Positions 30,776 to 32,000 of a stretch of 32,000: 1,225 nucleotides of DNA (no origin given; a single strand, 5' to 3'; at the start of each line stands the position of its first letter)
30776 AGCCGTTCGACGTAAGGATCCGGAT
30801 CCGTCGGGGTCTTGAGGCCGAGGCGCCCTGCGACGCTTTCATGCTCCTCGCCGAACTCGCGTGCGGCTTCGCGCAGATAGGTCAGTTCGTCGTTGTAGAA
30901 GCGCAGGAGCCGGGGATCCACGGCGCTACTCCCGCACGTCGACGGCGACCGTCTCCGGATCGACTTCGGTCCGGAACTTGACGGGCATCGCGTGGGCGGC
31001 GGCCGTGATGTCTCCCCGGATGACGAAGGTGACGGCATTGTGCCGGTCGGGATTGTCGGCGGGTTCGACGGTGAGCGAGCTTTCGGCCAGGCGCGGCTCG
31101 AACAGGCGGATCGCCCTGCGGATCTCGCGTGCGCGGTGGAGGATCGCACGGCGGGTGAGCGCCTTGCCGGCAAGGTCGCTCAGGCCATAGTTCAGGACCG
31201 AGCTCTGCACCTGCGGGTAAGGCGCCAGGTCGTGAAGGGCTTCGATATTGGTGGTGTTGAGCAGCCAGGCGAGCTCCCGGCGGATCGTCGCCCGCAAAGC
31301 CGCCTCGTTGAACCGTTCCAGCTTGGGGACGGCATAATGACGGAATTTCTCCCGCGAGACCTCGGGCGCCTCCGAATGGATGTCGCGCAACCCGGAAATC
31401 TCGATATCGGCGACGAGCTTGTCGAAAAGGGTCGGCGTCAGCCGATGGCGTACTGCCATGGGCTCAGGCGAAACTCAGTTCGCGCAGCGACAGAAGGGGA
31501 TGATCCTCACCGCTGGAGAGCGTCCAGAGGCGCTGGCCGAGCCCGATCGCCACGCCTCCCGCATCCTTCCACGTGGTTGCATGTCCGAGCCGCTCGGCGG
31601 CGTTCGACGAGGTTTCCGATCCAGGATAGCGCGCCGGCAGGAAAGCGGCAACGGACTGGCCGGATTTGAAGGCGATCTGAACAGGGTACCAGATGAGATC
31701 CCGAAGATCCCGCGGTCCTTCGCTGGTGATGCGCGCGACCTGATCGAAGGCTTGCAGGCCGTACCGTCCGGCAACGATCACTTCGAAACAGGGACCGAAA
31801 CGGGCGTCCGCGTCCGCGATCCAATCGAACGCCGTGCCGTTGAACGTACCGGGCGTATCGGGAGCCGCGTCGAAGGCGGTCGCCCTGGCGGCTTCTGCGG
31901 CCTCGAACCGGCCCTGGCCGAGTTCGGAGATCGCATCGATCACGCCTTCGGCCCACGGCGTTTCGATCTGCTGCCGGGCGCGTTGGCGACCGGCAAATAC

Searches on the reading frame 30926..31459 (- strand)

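Call 72: search_protein_families(library=pfam, proteins=[window:30926-31459:-], max_evalue=0.001)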
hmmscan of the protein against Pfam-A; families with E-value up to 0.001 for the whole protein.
window:30926-31459:- (177 aa): 1 family
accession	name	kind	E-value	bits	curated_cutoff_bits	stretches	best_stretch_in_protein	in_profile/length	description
PF04965.19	GPW_gp25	-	5.8e-19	68.1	27.2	1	54-153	2-93/96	Baseplate wedge protein gp25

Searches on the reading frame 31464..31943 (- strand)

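Call 72: search_protein_families(library=pfam, proteins=[window:31464-31943:-], max_evalue=0.001)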
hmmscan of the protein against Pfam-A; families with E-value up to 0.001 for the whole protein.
window:31464-31943:- (159 aa): 1 family
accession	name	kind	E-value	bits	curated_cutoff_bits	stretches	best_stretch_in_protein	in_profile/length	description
PF07024.18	ImpE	-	3.4e-37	127.7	25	1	36-156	1-121/122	ImpE protein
